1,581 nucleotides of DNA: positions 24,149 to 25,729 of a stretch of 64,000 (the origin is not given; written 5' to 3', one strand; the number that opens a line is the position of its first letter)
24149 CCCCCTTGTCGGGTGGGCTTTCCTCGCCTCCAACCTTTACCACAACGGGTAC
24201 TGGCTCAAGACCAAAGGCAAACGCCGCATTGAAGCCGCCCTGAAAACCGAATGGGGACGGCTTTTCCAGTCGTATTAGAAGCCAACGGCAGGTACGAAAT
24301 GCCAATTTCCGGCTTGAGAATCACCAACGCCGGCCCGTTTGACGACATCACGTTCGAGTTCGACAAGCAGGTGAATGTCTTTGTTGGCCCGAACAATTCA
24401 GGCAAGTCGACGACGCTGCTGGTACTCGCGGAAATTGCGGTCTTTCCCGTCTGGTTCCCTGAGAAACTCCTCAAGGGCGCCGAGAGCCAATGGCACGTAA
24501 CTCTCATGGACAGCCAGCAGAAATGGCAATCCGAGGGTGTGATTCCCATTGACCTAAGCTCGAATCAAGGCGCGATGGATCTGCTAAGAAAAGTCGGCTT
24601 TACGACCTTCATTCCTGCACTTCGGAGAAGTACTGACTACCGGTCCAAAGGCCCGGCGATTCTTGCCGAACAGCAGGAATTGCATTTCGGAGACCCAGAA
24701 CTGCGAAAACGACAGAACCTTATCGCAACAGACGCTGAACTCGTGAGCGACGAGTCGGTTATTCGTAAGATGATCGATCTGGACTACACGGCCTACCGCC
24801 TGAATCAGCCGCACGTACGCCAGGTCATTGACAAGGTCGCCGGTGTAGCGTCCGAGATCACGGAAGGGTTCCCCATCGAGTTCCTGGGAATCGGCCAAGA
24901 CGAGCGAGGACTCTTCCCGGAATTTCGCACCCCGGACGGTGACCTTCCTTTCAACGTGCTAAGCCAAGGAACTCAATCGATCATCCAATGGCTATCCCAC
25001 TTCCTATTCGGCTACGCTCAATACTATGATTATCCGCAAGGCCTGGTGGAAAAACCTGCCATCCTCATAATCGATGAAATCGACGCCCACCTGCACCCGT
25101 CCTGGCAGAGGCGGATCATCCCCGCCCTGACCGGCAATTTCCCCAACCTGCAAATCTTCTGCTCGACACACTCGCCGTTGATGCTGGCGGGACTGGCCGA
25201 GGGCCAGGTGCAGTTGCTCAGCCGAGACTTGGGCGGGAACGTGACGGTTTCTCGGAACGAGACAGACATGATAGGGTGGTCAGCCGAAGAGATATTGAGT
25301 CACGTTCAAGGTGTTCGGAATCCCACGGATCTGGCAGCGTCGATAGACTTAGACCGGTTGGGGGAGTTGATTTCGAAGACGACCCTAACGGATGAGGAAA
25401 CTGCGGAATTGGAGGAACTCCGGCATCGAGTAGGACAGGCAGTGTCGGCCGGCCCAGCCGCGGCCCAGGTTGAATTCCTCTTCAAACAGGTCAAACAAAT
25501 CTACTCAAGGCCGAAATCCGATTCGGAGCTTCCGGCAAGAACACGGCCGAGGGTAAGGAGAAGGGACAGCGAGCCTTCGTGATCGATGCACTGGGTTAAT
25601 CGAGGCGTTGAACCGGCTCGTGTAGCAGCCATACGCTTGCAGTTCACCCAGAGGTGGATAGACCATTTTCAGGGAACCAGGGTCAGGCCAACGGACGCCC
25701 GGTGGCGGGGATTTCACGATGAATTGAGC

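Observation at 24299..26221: Low-GC two-gene ATPase + HNH-like module resembling Septu (PtuA/PtuB) inserted between housekeeping genes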

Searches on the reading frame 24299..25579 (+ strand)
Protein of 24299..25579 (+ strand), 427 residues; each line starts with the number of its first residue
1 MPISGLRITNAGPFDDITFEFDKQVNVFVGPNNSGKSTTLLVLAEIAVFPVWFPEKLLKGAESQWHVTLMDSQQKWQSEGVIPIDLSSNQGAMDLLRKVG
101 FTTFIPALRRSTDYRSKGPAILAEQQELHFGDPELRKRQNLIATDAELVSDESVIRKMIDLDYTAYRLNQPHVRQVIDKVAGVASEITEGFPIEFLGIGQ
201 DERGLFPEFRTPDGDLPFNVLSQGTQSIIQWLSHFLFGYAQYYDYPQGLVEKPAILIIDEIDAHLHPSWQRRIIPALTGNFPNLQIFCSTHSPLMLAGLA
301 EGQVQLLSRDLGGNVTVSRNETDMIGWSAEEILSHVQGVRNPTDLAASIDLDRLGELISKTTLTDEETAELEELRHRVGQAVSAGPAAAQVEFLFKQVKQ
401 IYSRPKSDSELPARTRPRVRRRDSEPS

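Call 3: search_protein_families(library=pfam, proteins=[window:24299-25579:+], max_evalue=1)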
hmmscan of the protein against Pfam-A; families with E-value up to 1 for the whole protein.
window:24299-25579:+ (427 aa): 8 families
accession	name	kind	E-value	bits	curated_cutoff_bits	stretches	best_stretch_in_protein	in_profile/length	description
PF13304.12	AAA_21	-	1.2e-23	85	27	2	157-296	166-303/304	AAA domain, putative AbiEii toxin, Type IV TA system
PF13175.12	AAA_15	-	8.9e-19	68.8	32.1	2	164-295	265-373/374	AAA ATPase domain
PF13476.12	AAA_23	-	2.4e-07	32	27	1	6-40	2-36/201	AAA domain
PF02463.25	SMC_N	-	4.7e-07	29.9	40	2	6-38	5-39/220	RecF/RecN/SMC N terminal domain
PF13514.12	AAA_27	-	0.00019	21.5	22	1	1-43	1-46/206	AAA domain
PF13555.12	AAA_29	-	0.00086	19.5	27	1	6-40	4-39/61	P-loop containing region of AAA domain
PF00005.33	ABC_tran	-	0.013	16.5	25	1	19-45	6-33/137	ABC transporter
PF00004.35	AAA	-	0.17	12.8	21.2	0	252-267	57-72/131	ATPase family associated with various cellular activities (AAA)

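Call 4: search_protein_families(library=padloc, proteins=[window:24299-25579:+], max_evalue=1)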
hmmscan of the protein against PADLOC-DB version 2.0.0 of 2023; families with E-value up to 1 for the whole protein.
window:24299-25579:+ (427 aa): 145 families (the best 25 are shown)
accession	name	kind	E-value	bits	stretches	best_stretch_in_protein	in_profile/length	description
PDLC00304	PtuA1|PtuA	-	4.9e-42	142.6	1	137-383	171-419/444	AAA ATPase domain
PDLC00278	PtuA1|PtuA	-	2.5e-39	133.8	2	213-382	246-415/436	AAA ATPase domain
PDLC00271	PtuA1|PtuA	-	2.8e-39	133.9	2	216-381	242-400/421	AAA ATPase domain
PDLC00295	PtuA1|PtuA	-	7.5e-36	122.2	1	149-388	191-428/451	AAA ATPase domain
PDLC02913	ATPase_I-A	-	1.2e-34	118.3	2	253-381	364-489/508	-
PDLC00299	PtuA1|PtuA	-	6.1e-34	115.9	2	253-380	378-507/535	AAA ATPase domain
PDLC00310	PtuA1|PtuA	-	6.5e-34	115.8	2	212-378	248-417/443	AAA ATPase domain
PDLC00311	PtuA1|PtuA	-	6e-33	112.5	2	250-383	305-438/455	AAA ATPase domain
PDLC00281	PtuA1|PtuA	-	6.8e-33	112.4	2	213-383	249-425/448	AAA ATPase domain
PDLC00301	PtuA1|PtuA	-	7.7e-32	108.8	2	193-378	225-404/429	AAA ATPase domain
PDLC00305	PtuA1|PtuA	-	9e-31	105.6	2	210-341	201-336/392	AAA ATPase domain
PDLC00277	PtuA1|PtuA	-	1.1e-29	101.9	2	247-384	279-408/423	AAA ATPase domain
PDLC00292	PtuA1|PtuA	-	6.9e-29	98.7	1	209-385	498-672/726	AAA ATPase domain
PDLC00290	PtuA1|PtuA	-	6.3e-28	96.3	2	210-379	236-396/414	AAA ATPase domain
PDLC00267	PtuA1|PtuA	-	7.6e-28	95.8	2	216-342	249-370/438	AAA ATPase domain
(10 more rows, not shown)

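Call 5: search_protein_families(library=ncbifam, proteins=[window:24299-25579:+], max_evalue=1)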
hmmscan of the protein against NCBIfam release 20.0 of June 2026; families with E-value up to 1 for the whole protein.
window:24299-25579:+ (427 aa): 20 families
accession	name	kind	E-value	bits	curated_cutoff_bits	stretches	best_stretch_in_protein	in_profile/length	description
NF041760.1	PtuA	equivalog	3.3e-33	115.4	500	2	255-376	379-502/524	retron Ec78 anti-phage system effector ATPase PtuA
TIGR04435.1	restrict_AAA_1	hypoth_equivalog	3.2e-10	39.3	300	2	252-382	418-554/568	restriction system-associated AAA family ATPase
NF047739.1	antiphage_MADS3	equivalog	1.8e-07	30.7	420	2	250-317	334-400/427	methylation-associated defense system AAA family ATPase MAD3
NF038234.1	retron_eff_Eco8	equivalog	4.7e-07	28.8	250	1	1-42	1-42/679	retron Eco8 family effector endonuclease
TIGR00611.2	recf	equivalog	0.00059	19.1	172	1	4-40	2-38/339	DNA replication/repair protein RecF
TIGR03522.1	GldA_ABC_ATP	equivalog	0.0012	18.4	402.6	1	14-43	18-48/301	gliding motility-associated ABC transporter ATP-binding subunit GldA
NF045487.1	ASRP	equivalog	0.0035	16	300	1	10-69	1-56/593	archaea-specific SMC-related protein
NF040873.1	AztA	equivalog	0.0051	16.4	220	1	23-46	18-41/191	zinc ABC transporter ATP-binding protein AztA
TIGR00634.1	recN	equivalog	0.03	13.3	407.85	0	5-40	4-39/563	DNA repair protein RecN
NF002572.0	PRK02224.1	equivalog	0.033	12.5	1087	1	1-40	1-40/888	DNA double-strand break repair ATPase Rad50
TIGR03873.1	F420-0_ABC_ATP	hypoth_equivalog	0.041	13.1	372.4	0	24-44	28-48/256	putative F420-0 ABC transporter ATP-binding protein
NF010068.0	PRK13548.1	equivalog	0.052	12.6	261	1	15-44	22-52/261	heme ABC transporter ATP-binding protein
TIGR03740.1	galliderm_ABC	subfamily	0.062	13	309.75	0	23-45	26-48/223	lantibiotic protection ABC transporter ATP-binding subunit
TIGR01166.1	cbiO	subfamily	0.066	12.7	211.8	0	15-44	9-39/190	cobalt ABC transporter, ATP-binding protein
TIGR01188.1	drrA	subfamily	0.084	12.2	312.45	0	15-45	10-41/302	daunorubicin resistance ABC transporter, ATP-binding protein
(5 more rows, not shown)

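Call 7: search_solved_structures(query=window:24299-25579:+, max_evalue=0.01, show_alignments=1)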
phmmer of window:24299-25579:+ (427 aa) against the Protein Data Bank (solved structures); distinct sequences matched with E-value up to 0.01: 16.
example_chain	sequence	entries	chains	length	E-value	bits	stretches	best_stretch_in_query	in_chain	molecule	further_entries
8ee4_A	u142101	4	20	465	4.6e-19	71.8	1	213-369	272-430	PtuA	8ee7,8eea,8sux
9n69_A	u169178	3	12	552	1.5e-13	53.7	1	254-328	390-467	AAA family ATPase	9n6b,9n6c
9vh1_D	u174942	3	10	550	3.3e-13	52.6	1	240-340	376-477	Retron Ec78 probable ATPase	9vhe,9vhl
22bu_B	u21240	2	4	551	1.2e-12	50.7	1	250-352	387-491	AAA family ATPase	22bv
9vkz_A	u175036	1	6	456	1.4e-12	50.5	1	221-302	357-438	Retron Ec78 probable ATPase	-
9kjx_B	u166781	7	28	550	3.2e-12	49.3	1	240-340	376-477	AAA family ATPase | Retron I-A effector PtuA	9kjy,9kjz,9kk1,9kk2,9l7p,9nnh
9u9y_A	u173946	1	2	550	4.8e-12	48.7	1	240-340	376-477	AAA family ATPase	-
9nnb_C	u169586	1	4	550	8.4e-12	47.9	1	240-340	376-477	Retron I-A effector PtuA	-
9nnk_C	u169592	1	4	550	8.5e-12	47.9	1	241-340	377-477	Retreon I-A effector PtuA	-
22et_E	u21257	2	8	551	1.5e-11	47.1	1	250-352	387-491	PtuA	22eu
9e8z_C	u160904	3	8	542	3e-11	46.1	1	222-306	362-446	Retron Ec83 probable ATPase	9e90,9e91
9o4a_A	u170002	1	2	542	2.6e-09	39.7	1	247-306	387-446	Retron Ec83 probable ATPase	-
8ux9_B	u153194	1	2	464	2.8e-05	26.4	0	211-305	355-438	AriA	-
8v45_A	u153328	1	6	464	2.8e-05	26.4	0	211-305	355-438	AriA antitoxin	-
8v46_A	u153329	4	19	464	7.3e-05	25.1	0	211-305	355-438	AriA antitoxin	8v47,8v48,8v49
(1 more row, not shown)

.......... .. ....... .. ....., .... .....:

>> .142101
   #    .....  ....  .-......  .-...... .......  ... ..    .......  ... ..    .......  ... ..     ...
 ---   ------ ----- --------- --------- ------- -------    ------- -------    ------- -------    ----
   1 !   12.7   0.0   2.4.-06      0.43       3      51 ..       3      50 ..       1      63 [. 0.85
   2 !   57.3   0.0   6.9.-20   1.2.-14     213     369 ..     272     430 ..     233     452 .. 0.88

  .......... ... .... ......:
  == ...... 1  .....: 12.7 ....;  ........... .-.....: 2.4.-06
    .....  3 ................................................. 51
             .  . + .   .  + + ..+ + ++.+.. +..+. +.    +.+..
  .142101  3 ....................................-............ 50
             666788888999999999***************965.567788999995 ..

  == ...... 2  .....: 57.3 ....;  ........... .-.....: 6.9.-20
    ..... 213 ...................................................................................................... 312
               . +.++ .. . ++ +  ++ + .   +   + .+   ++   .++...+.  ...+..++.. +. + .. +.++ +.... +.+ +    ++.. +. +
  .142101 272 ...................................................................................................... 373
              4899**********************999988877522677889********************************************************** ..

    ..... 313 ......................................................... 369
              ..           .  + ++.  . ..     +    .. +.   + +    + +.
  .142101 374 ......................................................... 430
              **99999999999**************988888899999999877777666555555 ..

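Call 10: find_homologous_proteins(query=window:24299-25579:+, max_evalue=0.001)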
Query window:24299-25579:+ (427 aa): 1160 proteins with E <= 0.001 among 8000 candidates; the best 120 are listed.
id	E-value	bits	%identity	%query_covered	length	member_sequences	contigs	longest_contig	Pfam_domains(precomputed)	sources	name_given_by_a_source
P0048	6.4e-284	959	100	100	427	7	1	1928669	PF13175.13,PF13476.13,PF02463.26,PF13304.13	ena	-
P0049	3.0e-243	825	100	85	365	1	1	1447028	PF13175.13,PF13476.13,PF02463.26,PF13304.13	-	-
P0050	5.1e-235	798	84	97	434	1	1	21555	PF13175.13,PF13476.13,PF02463.26,PF13304.13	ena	-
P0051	3.3e-232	789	83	100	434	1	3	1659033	PF13175.13,PF13476.13,PF02463.26,PF13304.13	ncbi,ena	-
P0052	6.2e-185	633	63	99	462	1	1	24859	PF13175.13,PF13476.13,PF02463.26,PF13304.13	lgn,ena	-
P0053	2.4e-182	625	61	99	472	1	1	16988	PF13175.13,PF13476.13,PF02463.26,PF13304.13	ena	-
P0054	1.0e-179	616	66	96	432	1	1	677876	PF13175.13,PF13476.13,PF02463.26,PF13304.13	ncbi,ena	-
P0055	5.2e-179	614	62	99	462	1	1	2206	PF13175.13,PF13476.13,PF02463.26,PF13304.13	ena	-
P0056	6.1e-179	613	62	100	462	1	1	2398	PF13175.13,PF13476.13,PF02463.26,PF13304.13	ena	-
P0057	6.2e-179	613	63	99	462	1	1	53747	PF13175.13,PF13476.13,PF02463.26,PF13304.13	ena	-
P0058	7.1e-178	610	62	99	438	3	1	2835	PF13175.13,PF13476.13,PF02463.26,PF13304.13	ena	-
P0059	1.8e-177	608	62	100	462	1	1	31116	PF13175.13,PF13476.13,PF02463.26,PF13304.13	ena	-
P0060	5.8e-176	604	64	96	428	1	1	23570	PF13514.13,PF13175.13,PF13476.13,PF02463.26,PF13304.13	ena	-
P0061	6.4e-174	597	60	96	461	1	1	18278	PF13175.13,PF13476.13,PF02463.26,PF13304.13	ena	-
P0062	1.0e-173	596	61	100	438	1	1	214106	PF13175.13,PF13476.13,PF02463.26,PF13304.13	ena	-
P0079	1.3e-168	579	61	99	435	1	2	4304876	PF13175.13,PF13476.13,PF02463.26,PF13304.13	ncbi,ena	-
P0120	1.1e-157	543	58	99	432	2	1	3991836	PF13175.13,PF13476.13,PF02463.26,PF13304.13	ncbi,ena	-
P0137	1.2e-149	517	56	96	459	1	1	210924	PF13514.13,PF13175.13,PF13476.13,PF02463.26,PF13304.13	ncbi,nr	ncbi:MAG: AAA family ATPase [Chloroflexi bacterium]|nr:AAA family ATPase [Chloroflexota bacterium]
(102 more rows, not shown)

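Call 13: find_encoding_contigs(protein=P0051, flank=8000, max_places=4)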
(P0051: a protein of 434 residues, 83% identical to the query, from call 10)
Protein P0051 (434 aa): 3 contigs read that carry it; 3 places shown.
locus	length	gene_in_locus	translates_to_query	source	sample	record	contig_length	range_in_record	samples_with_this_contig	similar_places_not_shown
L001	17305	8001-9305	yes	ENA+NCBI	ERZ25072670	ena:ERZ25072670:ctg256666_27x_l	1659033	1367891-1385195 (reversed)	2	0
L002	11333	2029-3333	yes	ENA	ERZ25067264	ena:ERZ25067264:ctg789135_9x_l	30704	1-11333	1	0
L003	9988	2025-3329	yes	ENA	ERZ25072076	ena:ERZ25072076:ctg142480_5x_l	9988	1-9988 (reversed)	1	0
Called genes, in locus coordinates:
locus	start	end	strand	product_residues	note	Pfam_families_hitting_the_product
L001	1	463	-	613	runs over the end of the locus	PF04760:IF2_N, PF00025:Arf (faint), PF00009:GTP_EFTU, PF00071:Ras (weak), PF01926:MMR_HSR1, PF22042:EF-G_D2, PF11987:IF-2, PF03144:GTP_EFTU_D2 (weak)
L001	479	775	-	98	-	PF04296:YlxR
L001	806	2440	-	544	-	PF08529:NusA_N, PF13184:KH_NusA_1st, PF26594:KH_NusA_2nd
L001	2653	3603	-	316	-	PF00291:PALP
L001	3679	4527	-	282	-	PF00899:ThiF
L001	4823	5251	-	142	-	PF02082:Rrf2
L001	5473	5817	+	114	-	-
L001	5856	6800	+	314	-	PF01040:UbiA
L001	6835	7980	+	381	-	PF04015:DUF362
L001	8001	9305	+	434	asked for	PF02463:SMC_N (faint), PF13175:AAA_15, PF13476:AAA_23 (weak), PF13304:AAA_21, PF13175:AAA_15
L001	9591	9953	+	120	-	-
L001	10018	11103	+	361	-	PF01926:MMR_HSR1 (faint), PF06071:YchF-GTPase_C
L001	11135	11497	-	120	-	PF00903:Glyoxalase, PF12681:Glyoxalase_2, PF18029:Glyoxalase_6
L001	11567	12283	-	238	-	PF00454:PI3_PI4_kinase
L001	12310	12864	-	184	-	PF11290:DUF3090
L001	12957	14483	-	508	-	PF13541:ChlI, PF00158:Sigma54_activat (faint), PF00493:MCM (faint), PF01078:Mg_chelatase, PF07728:AAA_5 (weak), PF13335:Mg_chelatase_C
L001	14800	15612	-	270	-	PF23023:Anti-Pycsar_Apyc1, PF00753:Lactamase_B, PF12706:Lactamase_B_2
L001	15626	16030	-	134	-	PF01850:PIN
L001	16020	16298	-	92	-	PF02604:PhdYeFM_antitox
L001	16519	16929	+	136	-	PF13701:DDE_Tnp_1_4 (weak)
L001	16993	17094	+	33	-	-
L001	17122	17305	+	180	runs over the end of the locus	-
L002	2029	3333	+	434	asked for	PF02463:SMC_N (faint), PF13175:AAA_15, PF13476:AAA_23 (weak), PF13304:AAA_21, PF13175:AAA_15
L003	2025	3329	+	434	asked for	PF02463:SMC_N (faint), PF13175:AAA_15, PF13476:AAA_23 (weak), PF13304:AAA_21, PF13175:AAA_15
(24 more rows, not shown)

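Call 38: search_protein_families(library=ncbifam, proteins=[L001:9309-9950:+], max_evalue=0.01)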
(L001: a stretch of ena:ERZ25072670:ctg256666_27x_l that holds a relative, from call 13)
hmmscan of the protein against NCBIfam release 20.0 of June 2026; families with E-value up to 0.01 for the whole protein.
L001:9309-9950:+ (214 aa): 3 families
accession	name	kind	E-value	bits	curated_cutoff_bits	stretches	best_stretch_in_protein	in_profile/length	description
NF041761.1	PtuB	equivalog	1.8e-15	57.4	150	1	1-181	1-189/218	retron Ec78 anti-phage system effector HNH endonuclease PtuB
TIGR02646.1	TIGR02646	subfamily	1.9e-15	57.2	52.15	1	41-163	13-144/144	retron system putative HNH endonuclease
NF040563.1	guided_IscB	equivalog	0.0055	15.9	175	1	47-99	187-238/314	RNA-guided endonuclease IscB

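Call 39: search_protein_families(library=pfam, proteins=[L001:9309-9950:+], max_evalue=0.1)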
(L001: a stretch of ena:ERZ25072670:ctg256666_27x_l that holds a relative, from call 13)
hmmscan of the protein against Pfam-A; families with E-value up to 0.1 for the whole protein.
L001:9309-9950:+ (214 aa): 3 families
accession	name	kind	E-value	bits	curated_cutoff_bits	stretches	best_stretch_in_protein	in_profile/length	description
PF01844.29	HNH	-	6.5e-07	29.8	21.4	1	55-99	1-47/47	HNH endonuclease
PF14279.12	HNH_5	-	0.0043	17.4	27.5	1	55-100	1-47/56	HNH endonuclease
PF13395.12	HNH_4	-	0.012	16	22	1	63-101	17-53/54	HNH endonuclease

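Call 55: predict_structure(alignment_id=A3)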
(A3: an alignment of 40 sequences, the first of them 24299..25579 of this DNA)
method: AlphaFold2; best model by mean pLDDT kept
length: 427 residues; sequences in the alignment: 40
mean_pLDDT: 71.9   pTM: 0.68
mean pLDDT of the five models: 71.9, 69.3, 66.2, 65.8, 63.9
residues with pLDDT >= 90: 79; 70-90: 193; 50-70: 68; < 50: 87
segments of 3 or more residues with pLDDT < 50: 108-127, 143-148, 325-331, 333-346, 383-394, 403-427
pLDDT, mean of each block of 10 residues (from residue 1): 91 90 88 82 87 82 91 85 78 85 69 36 48 78 52 82 88 89 86 88 87 85 77 87 90 89 64 87 91 66 78 69 46 44 47 64 73 66 45 49 38 32 34
secondary structure, 60 per line:
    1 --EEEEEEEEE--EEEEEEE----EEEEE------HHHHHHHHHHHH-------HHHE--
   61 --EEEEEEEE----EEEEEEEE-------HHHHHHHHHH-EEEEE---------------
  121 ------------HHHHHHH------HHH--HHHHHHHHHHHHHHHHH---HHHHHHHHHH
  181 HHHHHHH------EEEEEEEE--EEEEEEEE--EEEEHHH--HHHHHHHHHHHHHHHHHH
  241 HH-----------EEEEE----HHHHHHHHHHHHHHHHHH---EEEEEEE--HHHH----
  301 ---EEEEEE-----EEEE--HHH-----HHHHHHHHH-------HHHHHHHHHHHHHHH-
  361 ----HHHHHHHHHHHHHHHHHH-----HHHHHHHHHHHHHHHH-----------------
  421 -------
elements in order: E3-11 E14-20 E25-29 H36-47 E63-70 E75-82 H90-99 E101-105 H133-139 H151-167 H171-187 E194-201 E204-211 E214-217 H223-242 E254-258 H263-280 E284-290 H293-296 E304-309 E315-318 H329-337 H345-359 H365-382 H388-403

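Call 58: fold_search(model_id=the predicted structure, library=pdb)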
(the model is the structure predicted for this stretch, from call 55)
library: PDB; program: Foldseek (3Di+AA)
matches with E <= 10: 819; with E <= 0.001: 276
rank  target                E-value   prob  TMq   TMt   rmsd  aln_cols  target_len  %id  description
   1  8eea_D                4.7e-19  1.00  0.57  0.54   9.2       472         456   16  Structure of E.coli Septu (PtuAB) complex (released 2023-12-27)
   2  8eea_C                2.1e-18  1.00  0.55  0.54  10.4       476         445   17  Structure of E.coli Septu (PtuAB) complex (released 2023-12-27)
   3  9e90_A                2.7e-18  1.00  0.57  0.51   8.7       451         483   17  Ec83 Retron PtuA/PtuB (2-1) complex bound to ATP (released 2025-07-02)
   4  9e90_C                3.8e-18  1.00  0.54  0.49   8.9       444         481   18  Ec83 Retron PtuA/PtuB (2-1) complex bound to ATP (released 2025-07-02)
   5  9n6b_B                4.1e-18  1.00  0.51  0.43  12.4       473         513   16  Structure of the retron IA complex with HNH nuclease in the "up" orientation (released 2025-04-23)
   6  8eea_A                8.0e-18  1.00  0.52  0.58   7.4       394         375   18  Structure of E.coli Septu (PtuAB) complex (released 2023-12-27)
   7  8eea_B                1.0e-17  1.00  0.50  0.57   7.7       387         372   17  Structure of E.coli Septu (PtuAB) complex (released 2023-12-27)
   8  8sux_C                1.1e-17  1.00  0.51  0.57   9.0       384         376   17  Structure of E. coli PtuA hexamer (released 2024-01-10)
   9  9n69_B                2.0e-17  1.00  0.51  0.43  12.1       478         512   15  Structure of the retron IA complex with HNH nuclease in the "down" orientation (released 2025-04-23)
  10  9o4a_A                2.5e-17  1.00  0.57  0.53   9.0       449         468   15  Ec83 Retron PtuAB mutant complex (released 2025-07-02)
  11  8sux_F                2.6e-17  1.00  0.50  0.57   9.0       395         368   17  Structure of E. coli PtuA hexamer (released 2024-01-10)
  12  8ee4_E                3.5e-17  1.00  0.56  0.59   8.6       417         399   18  Structure of PtuA (released 2024-01-03)
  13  8ee4_C                3.7e-17  1.00  0.56  0.59   7.4       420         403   17  Structure of PtuA (released 2024-01-03)
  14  9kjy_D                3.9e-17  1.00  0.51  0.42  11.7       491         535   16  Cryo-EM structure of the Retron-Eco7 complex (state 2) (released 2025-11-12)
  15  8sux_D                4.9e-17  1.00  0.48  0.55   8.2       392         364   18  Structure of E. coli PtuA hexamer (released 2024-01-10)
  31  8ee4_D                3.4e-16  1.00  0.55  0.59   8.3       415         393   17  Structure of PtuA (released 2024-01-03)
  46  8ee4_F                2.3e-15  1.00  0.53  0.57   7.8       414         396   18  Structure of PtuA (released 2024-01-03)
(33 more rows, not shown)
